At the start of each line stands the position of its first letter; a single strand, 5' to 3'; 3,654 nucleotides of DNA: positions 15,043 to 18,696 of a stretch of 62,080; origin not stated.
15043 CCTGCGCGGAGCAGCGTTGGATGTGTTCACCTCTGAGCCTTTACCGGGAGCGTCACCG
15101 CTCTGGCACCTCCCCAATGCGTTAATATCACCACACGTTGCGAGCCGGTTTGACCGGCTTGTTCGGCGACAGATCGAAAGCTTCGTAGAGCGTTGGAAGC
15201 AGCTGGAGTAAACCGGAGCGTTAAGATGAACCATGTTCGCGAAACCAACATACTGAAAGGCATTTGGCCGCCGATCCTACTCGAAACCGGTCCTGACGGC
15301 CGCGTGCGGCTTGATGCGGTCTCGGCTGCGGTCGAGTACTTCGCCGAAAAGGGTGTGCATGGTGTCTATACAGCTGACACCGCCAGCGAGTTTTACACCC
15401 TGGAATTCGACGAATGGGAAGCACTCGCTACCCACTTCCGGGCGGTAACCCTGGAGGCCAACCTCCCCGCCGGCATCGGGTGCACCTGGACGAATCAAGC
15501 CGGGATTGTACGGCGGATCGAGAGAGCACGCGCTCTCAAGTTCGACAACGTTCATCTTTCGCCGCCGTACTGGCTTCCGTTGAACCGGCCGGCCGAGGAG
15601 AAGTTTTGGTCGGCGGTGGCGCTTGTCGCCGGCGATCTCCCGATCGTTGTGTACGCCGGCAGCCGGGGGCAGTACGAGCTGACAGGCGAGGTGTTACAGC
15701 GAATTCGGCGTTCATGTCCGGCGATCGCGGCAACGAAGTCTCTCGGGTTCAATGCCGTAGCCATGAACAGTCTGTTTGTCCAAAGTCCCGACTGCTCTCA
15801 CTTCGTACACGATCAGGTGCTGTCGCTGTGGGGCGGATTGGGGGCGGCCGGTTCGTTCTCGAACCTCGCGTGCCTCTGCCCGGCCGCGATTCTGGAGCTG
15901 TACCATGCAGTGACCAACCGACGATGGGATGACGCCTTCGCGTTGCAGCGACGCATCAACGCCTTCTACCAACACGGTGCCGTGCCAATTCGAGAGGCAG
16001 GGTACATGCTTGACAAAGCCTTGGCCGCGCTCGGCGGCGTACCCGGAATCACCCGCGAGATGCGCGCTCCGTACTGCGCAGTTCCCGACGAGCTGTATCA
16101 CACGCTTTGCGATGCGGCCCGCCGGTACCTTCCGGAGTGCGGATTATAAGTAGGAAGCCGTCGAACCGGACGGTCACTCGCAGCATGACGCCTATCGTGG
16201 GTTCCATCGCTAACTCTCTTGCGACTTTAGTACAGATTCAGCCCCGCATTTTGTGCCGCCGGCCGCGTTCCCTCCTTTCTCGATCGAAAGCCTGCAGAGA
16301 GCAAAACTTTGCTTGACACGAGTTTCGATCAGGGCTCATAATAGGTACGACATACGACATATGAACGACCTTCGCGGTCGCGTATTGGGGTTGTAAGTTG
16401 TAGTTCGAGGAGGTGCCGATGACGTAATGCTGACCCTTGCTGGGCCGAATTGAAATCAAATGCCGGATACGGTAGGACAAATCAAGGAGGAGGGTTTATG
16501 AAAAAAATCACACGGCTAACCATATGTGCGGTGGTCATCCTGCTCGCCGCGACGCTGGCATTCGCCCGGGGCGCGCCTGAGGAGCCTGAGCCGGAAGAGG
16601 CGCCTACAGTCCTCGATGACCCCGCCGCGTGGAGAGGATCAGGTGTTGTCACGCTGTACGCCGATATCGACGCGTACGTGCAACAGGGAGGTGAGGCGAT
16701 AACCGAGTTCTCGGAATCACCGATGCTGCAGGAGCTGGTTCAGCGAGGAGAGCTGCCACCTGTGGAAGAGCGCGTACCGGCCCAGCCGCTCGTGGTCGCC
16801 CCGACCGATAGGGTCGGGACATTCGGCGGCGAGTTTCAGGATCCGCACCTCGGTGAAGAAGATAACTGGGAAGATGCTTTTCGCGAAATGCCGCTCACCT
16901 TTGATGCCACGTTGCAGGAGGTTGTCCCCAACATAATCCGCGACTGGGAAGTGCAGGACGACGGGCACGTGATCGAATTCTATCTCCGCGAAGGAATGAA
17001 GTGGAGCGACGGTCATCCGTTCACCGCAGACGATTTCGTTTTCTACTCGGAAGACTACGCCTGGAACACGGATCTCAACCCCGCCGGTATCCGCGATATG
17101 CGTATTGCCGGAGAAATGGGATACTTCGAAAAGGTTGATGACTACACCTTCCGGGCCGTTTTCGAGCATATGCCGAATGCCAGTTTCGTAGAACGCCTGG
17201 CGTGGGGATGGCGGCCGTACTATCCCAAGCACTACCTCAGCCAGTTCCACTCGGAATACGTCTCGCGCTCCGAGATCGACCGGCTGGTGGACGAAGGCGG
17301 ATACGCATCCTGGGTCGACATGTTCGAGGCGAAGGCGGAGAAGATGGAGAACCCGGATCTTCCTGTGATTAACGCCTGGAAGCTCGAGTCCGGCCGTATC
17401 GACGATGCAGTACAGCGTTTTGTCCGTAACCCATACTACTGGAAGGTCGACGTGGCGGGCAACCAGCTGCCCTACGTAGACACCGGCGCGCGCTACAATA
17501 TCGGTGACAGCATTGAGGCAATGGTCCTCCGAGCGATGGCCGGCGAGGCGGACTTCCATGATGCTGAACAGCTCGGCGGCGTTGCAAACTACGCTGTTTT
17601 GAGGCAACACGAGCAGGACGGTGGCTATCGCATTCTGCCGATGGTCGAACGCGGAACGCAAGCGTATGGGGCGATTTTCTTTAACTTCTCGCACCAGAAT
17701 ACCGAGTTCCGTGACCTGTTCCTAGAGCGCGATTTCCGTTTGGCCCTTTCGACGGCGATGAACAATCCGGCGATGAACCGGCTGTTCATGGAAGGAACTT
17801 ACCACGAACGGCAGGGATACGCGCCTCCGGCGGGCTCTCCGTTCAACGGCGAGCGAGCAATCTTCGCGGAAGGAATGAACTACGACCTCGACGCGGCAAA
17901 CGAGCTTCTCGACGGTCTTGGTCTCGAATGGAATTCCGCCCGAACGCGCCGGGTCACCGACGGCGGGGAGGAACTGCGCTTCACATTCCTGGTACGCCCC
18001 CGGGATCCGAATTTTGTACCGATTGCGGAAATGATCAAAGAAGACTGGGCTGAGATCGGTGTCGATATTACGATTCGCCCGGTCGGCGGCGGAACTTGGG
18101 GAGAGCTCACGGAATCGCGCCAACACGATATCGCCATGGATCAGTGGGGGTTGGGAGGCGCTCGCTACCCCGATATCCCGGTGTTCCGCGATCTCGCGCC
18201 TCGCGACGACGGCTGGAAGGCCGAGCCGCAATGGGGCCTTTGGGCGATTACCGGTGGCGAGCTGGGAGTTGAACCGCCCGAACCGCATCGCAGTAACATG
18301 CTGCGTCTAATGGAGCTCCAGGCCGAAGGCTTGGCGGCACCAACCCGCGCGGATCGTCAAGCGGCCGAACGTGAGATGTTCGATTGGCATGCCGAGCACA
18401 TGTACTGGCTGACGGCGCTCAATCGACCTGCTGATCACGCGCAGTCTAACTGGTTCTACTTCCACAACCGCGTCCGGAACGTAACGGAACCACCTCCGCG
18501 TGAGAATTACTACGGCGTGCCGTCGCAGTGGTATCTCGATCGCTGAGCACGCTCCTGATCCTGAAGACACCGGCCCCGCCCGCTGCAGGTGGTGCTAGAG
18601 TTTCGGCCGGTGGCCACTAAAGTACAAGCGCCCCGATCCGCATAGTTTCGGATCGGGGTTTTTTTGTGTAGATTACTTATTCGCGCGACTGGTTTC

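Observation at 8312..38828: A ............-type motif recurs in essentially every promoter region of the sulfatase island, suggesting one regulon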

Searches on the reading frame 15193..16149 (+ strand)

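Call 6: search_protein_families(library=pfam, proteins=[window:15193-16149:+])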
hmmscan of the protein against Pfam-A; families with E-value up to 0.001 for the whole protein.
window:15193-16149:+ (318 aa): 1 family
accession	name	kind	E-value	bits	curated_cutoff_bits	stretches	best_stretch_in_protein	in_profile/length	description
PF00701.28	DHDPS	-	1.9e-14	53.5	22.1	1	22-305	3-282/289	Dihydrodipicolinate synthetase family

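Call 33: search_protein_families(library=ncbifam, proteins=[window:15193-16149:+], max_evalue=0.00001)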
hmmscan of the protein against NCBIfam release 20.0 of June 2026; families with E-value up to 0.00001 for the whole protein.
window:15193-16149:+ (318 aa): 4 families
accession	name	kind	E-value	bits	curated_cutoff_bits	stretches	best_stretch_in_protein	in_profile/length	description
TIGR00674.1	dapA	equivalog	1.6e-11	43.6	206.15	1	35-260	13-238/286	4-hydroxy-tetrahydrodipicolinate synthase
TIGR02313.1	HpaI-NOT-DapA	exception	4.1e-11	42.2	396.7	1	22-312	2-289/294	2,4-dihydroxyhept-2-ene-1,7-dioic acid aldolase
NF002958.0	PRK03620.1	subfamily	4.4e-09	35.6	278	1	34-297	24-284/307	5-dehydro-4-deoxyglucarate dehydratase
TIGR03249.1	KdgD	equivalog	4.5e-06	26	373.95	1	34-182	22-165/299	5-dehydro-4-deoxyglucarate dehydratase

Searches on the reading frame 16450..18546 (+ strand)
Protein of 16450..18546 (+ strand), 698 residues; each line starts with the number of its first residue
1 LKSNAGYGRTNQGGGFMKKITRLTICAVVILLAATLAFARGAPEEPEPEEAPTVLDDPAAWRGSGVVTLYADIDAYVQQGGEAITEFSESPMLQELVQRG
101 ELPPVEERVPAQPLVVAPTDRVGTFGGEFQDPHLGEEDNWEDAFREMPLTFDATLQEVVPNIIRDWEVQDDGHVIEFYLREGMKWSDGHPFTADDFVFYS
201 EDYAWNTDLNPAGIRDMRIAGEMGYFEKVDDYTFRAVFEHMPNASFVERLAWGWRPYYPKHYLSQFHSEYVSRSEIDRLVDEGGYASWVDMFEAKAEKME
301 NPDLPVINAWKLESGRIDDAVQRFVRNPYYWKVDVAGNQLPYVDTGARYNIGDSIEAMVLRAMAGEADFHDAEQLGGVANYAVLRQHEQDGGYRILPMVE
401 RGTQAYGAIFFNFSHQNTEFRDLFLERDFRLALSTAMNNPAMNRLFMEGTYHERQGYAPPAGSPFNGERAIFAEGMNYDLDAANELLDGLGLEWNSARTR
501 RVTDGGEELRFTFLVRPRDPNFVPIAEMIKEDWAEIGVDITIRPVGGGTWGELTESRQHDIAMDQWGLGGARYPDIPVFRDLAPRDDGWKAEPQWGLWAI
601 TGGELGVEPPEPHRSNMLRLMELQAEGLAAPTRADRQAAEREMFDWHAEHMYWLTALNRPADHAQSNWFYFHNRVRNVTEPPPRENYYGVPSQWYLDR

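Call 6: search_protein_families(library=pfam, proteins=[window:16450-18546:+])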
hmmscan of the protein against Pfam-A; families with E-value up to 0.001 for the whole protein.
window:16450-18546:+ (698 aa): 1 family
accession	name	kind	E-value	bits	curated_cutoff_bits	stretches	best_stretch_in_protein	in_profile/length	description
PF00496.27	SBP_bac_5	-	2.7e-54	185.1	32.4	1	157-569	1-349/368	Bacterial extracellular solute-binding proteins, family 5 Middle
